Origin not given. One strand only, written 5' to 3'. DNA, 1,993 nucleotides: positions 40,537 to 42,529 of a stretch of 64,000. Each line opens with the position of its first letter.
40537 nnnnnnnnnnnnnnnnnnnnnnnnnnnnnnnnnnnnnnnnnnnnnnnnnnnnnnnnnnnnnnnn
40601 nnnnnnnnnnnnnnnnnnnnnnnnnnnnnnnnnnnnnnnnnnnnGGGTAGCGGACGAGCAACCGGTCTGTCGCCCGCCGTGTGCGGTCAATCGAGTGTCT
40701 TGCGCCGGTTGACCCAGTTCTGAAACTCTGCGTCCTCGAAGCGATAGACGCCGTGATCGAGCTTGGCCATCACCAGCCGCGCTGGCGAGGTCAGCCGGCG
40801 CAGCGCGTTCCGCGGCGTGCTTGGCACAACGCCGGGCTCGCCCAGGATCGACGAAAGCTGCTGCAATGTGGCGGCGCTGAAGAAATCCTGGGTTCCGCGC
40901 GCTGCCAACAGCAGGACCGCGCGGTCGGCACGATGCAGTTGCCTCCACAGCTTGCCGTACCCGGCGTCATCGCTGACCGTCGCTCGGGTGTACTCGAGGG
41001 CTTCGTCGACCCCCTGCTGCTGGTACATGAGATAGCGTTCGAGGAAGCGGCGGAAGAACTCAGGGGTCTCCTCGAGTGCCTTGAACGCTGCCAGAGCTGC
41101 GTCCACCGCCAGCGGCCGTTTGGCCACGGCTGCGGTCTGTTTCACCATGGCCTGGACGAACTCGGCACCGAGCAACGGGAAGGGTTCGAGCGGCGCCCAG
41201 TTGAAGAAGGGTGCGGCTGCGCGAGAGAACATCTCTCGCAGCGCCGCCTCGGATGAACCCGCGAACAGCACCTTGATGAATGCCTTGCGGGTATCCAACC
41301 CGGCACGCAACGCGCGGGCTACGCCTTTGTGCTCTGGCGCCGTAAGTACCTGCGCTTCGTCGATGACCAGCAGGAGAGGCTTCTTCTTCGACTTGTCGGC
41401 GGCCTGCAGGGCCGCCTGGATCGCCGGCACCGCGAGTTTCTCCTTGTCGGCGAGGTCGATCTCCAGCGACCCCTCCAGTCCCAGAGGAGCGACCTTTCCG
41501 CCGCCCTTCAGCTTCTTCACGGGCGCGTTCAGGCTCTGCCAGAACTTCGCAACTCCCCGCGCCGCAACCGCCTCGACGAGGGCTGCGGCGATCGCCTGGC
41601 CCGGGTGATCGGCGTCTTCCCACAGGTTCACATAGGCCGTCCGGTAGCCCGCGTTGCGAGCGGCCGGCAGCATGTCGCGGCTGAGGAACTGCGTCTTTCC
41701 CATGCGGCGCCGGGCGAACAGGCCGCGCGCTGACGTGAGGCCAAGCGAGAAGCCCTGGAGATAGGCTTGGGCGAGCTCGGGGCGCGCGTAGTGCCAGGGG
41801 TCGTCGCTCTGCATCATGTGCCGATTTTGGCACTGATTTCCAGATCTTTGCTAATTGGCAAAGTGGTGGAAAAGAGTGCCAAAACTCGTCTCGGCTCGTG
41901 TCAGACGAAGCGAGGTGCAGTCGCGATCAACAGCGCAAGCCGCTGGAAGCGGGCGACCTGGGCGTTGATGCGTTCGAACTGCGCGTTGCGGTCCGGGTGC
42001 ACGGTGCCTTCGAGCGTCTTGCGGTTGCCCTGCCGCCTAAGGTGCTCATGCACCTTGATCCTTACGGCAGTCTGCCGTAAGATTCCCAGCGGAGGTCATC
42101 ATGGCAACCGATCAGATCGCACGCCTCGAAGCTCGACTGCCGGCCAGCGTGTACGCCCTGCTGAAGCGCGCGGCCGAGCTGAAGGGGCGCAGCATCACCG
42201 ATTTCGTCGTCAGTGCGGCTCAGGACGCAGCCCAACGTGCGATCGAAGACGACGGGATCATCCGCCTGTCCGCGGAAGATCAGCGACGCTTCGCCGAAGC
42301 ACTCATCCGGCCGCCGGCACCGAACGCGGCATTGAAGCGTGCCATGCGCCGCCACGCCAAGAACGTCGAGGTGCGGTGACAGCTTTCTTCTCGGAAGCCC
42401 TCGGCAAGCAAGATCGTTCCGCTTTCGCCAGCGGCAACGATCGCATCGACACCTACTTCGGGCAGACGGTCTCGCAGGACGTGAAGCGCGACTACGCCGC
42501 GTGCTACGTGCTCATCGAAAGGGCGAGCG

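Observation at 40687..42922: Accessory patch abutting the rpoC terminator: ATPase_2 gene, ISAzo13 transposase relic, and DUF1778-GNAT toxin-antitoxin pair with a perfect palindromic operator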

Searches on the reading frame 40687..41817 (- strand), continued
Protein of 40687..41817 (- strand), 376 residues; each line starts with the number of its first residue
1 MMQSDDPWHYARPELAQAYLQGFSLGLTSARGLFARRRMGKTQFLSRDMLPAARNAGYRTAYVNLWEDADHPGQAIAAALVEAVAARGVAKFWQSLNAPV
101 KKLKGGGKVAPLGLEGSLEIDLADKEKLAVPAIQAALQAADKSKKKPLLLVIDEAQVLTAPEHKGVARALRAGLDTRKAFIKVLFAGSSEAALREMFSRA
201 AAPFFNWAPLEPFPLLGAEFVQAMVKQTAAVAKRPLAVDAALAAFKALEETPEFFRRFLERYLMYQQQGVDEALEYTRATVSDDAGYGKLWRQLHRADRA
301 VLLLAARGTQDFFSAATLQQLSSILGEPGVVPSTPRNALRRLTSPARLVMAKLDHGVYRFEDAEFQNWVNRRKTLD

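Call 73: fold_search(model_id=the predicted structure, library=pdb)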
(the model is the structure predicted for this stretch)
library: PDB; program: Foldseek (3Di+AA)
matches with E <= 10: 401; with E <= 0.001: 2
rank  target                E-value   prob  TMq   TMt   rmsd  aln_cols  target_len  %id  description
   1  2qen                  1.5e-04  1.00  0.34  0.36  14.0       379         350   17  The walker-type atpase paby2304 of pyrococcus abyssi (released 2008-07-01)
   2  2fna_A                3.4e-04  1.00  0.33  0.34  14.7       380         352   14  Crystal structure of an archaeal aaa+ atpase (sso1545) from sulfolobus solfataricus p2 at 2.00 A resolution (released 2006-02-07)
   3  7jps_D                2.9e-03  1.00  0.33  0.31  21.3       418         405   12  ORC-DNA: Human Origin Recognition Complex (ORC) with DNA bound in the core (released 2020-09-09)
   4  1fnn_A                5.0e-03  1.00  0.35  0.34  14.4       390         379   14  CRYSTAL STRUCTURE OF CDC6P FROM PYROBACULUM AEROPHILUM (released 2000-10-04)
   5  4xgc_E                6.4e-03  1.00  0.34  0.32  20.5       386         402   17  Crystal structure of the eukaryotic origin recognition complex (released 2015-04-01)
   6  5uj7_C                8.0e-03  0.98  0.29  0.28  21.3       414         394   10  Structure of the active form of human Origin Recognition Complex ATPase motor module, complex subunitS 1, 4, 5 (released 2017-02-08)
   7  5uj7_D                8.8e-03  0.96  0.27  0.27  18.8       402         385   10  Structure of the active form of human Origin Recognition Complex ATPase motor module, complex subunitS 1, 4, 5 (released 2017-02-08)
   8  7jpq_D                1.0e-02  0.99  0.34  0.32  20.0       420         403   11  ORC-O2-5: Human Origin Recognition Complex (ORC) with subunits 2,3,4,5 (released 2020-09-02)
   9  7jpo_D                1.0e-02  0.99  0.33  0.31  21.2       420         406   11  ORC-O1AAA: Human Origin Recognition Complex (ORC) with dynamic/unresolved ORC2 WH (released 2020-09-02)
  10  7jgr_G                1.2e-02  1.00  0.39  0.40  18.3       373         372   14  Structure of Drosophila ORC bound to DNA (84 bp) and Cdc6 (released 2020-09-09)
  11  2qby_A                1.2e-02  1.00  0.35  0.35  16.9       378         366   13  Crystal structure of a heterodimer of Cdc6/Orc1 initiators bound to origin DNA (from S. solfataricus) (released 2007-09-11)
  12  7jpo_E                1.3e-02  0.99  0.34  0.32  20.6       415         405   14  ORC-O1AAA: Human Origin Recognition Complex (ORC) with dynamic/unresolved ORC2 WH (released 2020-09-02)
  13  7jps_E                1.8e-02  0.98  0.34  0.33  20.4       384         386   14  ORC-DNA: Human Origin Recognition Complex (ORC) with DNA bound in the core (released 2020-09-09)
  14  4xgc_D                2.0e-02  0.97  0.30  0.26  16.5       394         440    9  Crystal structure of the eukaryotic origin recognition complex (released 2015-04-01)
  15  5v8f_D                2.5e-02  1.00  0.37  0.32  15.6       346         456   10  Structural basis of MCM2-7 replicative helicase loading by ORC-Cdc6 and Cdt1 (released 2017-05-10)
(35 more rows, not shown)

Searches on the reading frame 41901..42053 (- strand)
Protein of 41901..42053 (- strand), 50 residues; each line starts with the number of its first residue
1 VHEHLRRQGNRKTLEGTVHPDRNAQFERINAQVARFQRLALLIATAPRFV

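Call 3: search_protein_families(library=pfam, proteins=[window:41901-42053:-], max_evalue=0.1)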
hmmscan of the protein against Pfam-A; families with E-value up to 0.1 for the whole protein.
window:41901-42053:- (50 aa): 1 family
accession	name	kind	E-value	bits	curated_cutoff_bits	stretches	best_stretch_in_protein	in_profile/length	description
PF07592.17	DDE_Tnp_ISAZ013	-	1.8e-06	27.6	26.9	1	4-38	52-86/308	Rhodopirellula transposase DDE domain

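Call 4: search_protein_families(library=ncbifam, proteins=[window:41901-42053:-], max_evalue=0.1)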
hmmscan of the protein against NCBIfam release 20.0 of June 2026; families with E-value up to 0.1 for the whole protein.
window:41901-42053:- (50 aa): 1 family
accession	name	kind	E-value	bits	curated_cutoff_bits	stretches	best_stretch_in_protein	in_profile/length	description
NF033519.0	transpos_ISAzo13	equivalog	2.9e-07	29.9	200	1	4-38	131-165/387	ISAzo13 family transposase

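Call 32: search_dna_similar(query=window:41901-42053:-, collection=plasmids, mode=protein, max_evalue=0.001, max_rows=15)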
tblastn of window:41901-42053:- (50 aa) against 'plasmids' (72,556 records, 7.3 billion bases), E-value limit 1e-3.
Records with a match: 19; places in all: 25; records where one place covers at least 80% of the query: 0.
Best place of each record, by identity: 60-80% 15; <60% 4.
By first word of the organism name: Rhizobium 7; Streptomyces 5; Mesorhizobium 2; Nostoc 1; Nocardia 1; Kitasatospora 1; Rhodococcus 1; Nonomuraea 1.
By predicted mobility (MOB-suite, as given by PLSDB): non-mobilizable 7; conjugative 7; mobilizable 5.
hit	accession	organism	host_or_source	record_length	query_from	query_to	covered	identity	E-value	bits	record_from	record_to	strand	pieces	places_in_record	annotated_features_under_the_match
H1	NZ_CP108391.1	Streptomyces sp. NBC_01320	-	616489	3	40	76%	52.6%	7e-5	44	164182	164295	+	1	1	ISAzo13 family transposase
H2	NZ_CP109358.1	Streptomyces sp. NBC_01562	-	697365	2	37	72%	55.6%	6e-4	42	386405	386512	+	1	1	none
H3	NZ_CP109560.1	Streptomyces sp. NBC_01384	-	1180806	2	37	72%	55.6%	6e-4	41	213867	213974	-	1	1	record has no annotation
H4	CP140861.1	Rhizobium ruizarguesonis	Trifolium pratense,whole organism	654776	8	37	60%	66.7%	4e-6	48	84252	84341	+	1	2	ISAzo13 family transposase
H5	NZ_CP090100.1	Rhizobium leguminosarum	Trifolium pratense,Cell culture,Plant ...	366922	8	37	60%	66.7%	4e-6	48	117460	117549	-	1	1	none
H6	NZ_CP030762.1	Rhizobium leguminosarum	Genomic DNA from Bacterial pure culture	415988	8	37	60%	66.7%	4e-6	48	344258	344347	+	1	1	none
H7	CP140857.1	Rhizobium ruizarguesonis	Trifolium pratense,whole organism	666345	8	37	60%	66.7%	4e-6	48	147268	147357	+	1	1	ISAzo13 family transposase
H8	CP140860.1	Rhizobium ruizarguesonis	Trifolium pratense,whole organism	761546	8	37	60%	66.7%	4e-6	48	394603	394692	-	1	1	ISAzo13 family transposase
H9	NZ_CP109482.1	Streptomyces sp. NBC_01450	-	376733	3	37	70%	57.1%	3e-5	45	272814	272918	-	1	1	none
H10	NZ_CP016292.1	Rhizobium leguminosarum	Vavilovia formosa,cell culture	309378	7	33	54%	74.1%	2e-4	43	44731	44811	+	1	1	hypothetical protein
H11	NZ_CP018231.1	Rhizobium leguminosarum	Vavilovia formosa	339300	7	33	54%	74.1%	2e-4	43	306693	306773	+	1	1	hypothetical protein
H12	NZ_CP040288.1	Nostoc sp. C057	Phaeoceros,pure culture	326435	8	40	66%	60.6%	6e-4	42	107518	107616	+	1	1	none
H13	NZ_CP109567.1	Nocardia sp. NBC_01377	-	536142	8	38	62%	64.5%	7e-4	41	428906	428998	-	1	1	none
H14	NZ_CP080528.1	Mesorhizobium sp. AR07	Oxytropis sp.,Cell culture,root nodule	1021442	8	34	54%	70.4%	2e-4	43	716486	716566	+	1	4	record has no annotation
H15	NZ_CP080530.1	Mesorhizobium sp. AR02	Oxytropis sp.,Cell culture,root nodule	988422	8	37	60%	63.3%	6e-5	44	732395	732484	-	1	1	none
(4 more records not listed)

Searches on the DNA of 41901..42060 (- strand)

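Call 68: search_dna_similar(query=window:41901-42060:-, collection=plasmids, mode=distant, max_evalue=0.01, max_rows=8)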
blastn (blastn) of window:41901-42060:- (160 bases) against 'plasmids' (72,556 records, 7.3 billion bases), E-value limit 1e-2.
Records with a match: 32; places in all: 54; records where one place covers at least 80% of the query: 0.
Best place of each record, by identity: 80-90% 2; 60-80% 30.
By first word of the organism name: Streptomyces 17; Rhodococcus 7; Rhizobium 2; Kitasatospora 2; Nocardia 2; Mesorhizobium 1; Methylocystis 1.
By predicted mobility (MOB-suite, as given by PLSDB): mobilizable 18; non-mobilizable 11; conjugative 3.
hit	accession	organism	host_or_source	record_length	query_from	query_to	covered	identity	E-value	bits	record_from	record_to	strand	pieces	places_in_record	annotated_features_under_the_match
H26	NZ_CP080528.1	Mesorhizobium sp. AR07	Oxytropis sp.,Cell culture,root nodule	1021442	22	105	53%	78.6%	3e-10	72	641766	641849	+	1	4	record has no annotation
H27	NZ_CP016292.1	Rhizobium leguminosarum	Vavilovia formosa,cell culture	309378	26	105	50%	78.8%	3e-9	69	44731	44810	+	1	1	hypothetical protein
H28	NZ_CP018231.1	Rhizobium leguminosarum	Vavilovia formosa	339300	26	105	50%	78.8%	3e-9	69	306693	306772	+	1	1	hypothetical protein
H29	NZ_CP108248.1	Kitasatospora sp. NBC_00070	-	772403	28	106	49%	77.5%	6e-6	57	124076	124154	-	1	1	ISAzo13 family transposase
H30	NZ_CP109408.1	Kitasatospora sp. NBC_01519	-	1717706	29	106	49%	78.2%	4e-8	65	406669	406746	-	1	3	record has no annotation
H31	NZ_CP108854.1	Streptomyces sp. NBC_00841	-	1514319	28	106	49%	76.3%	2e-4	53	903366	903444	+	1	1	record has no annotation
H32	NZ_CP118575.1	Streptomyces sp. WZ-12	Illicium verum,Soil,soil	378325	28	106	49%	75.6%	2e-5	55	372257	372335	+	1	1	none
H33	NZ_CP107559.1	Methylocystis sp. MJC1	whole organism,Alpine Peat Bogs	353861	9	85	48%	77.5%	6e-6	58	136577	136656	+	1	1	none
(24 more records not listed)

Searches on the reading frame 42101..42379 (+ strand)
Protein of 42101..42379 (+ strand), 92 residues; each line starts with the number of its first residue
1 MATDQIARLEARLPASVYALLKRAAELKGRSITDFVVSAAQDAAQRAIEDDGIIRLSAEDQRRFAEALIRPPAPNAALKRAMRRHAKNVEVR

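Call 3: search_protein_families(library=pfam, proteins=[window:42101-42379:+], max_evalue=0.1)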
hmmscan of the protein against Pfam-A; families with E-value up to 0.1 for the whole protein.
window:42101-42379:+ (92 aa): 4 families
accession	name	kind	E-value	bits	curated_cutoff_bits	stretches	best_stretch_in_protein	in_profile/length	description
PF08681.18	TacA1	-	3.6e-26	91.4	21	1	8-86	1-79/80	Antitoxin TacA 1-like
PF07878.17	RHH_5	-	0.018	15.2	26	1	8-46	3-41/43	CopG-like RHH_1 or ribbon-helix-helix domain, RHH_5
PF18280.6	Ant-IIb_sub-bd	-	0.023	15.3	27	1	33-82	3-52/104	Nucleotidyltransferase, substrate binding domain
PF21983.2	NikA-like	-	0.048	14.3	27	1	8-52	6-50/72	Mobilization protein NikA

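Call 4: search_protein_families(library=ncbifam, proteins=[window:42101-42379:+], max_evalue=0.1)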
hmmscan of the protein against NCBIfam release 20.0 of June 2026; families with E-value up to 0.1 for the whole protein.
window:42101-42379:+ (92 aa): 1 family
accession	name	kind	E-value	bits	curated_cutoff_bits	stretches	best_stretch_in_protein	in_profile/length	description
NF041551.1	YlcI_YnfO_N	subfamily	3.7e-07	30.1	30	1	8-46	4-41/42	YlcI/YnfO family protein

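Call 9: search_protein_families(library=padloc, proteins=[window:42101-42379:+], max_evalue=0.1)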
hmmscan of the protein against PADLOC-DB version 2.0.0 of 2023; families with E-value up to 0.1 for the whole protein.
window:42101-42379:+ (92 aa): 0 families

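Call 11: find_encoding_contigs(protein=window:42101-42379:+, flank=10000, max_places=10)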
Protein window:42101-42379:+ (92 aa): no gene with exactly this product is on record in the collection.

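Call 20: search_solved_structures(query=window:42101-42379:+, max_evalue=0.01, show_alignments=2)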
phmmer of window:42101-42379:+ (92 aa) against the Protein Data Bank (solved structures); distinct sequences matched with E-value up to 0.01: 7.
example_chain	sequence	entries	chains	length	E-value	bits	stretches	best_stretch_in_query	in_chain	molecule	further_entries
7ak7_C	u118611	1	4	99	2.1e-09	40.9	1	9-85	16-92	CopG family transcriptional regulator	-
5zgn_A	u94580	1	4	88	8.2e-09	39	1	8-84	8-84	KacA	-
1y9b_A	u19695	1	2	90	3.4e-08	37.1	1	5-87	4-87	conserved hypothetical protein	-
6ajm_C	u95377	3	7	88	1.1e-07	35.5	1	7-84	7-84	DUF1778 domain-containing protein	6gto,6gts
6ajn_C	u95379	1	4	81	1.7e-07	34.9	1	8-84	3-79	DUF1778 domain-containing protein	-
7zg5_C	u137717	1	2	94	3.2e-07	34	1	4-80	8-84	DUF1778 domain-containing protein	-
7zg6_A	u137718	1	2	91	2.5e-05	27.9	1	8-84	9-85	DUF1778 domain-containing protein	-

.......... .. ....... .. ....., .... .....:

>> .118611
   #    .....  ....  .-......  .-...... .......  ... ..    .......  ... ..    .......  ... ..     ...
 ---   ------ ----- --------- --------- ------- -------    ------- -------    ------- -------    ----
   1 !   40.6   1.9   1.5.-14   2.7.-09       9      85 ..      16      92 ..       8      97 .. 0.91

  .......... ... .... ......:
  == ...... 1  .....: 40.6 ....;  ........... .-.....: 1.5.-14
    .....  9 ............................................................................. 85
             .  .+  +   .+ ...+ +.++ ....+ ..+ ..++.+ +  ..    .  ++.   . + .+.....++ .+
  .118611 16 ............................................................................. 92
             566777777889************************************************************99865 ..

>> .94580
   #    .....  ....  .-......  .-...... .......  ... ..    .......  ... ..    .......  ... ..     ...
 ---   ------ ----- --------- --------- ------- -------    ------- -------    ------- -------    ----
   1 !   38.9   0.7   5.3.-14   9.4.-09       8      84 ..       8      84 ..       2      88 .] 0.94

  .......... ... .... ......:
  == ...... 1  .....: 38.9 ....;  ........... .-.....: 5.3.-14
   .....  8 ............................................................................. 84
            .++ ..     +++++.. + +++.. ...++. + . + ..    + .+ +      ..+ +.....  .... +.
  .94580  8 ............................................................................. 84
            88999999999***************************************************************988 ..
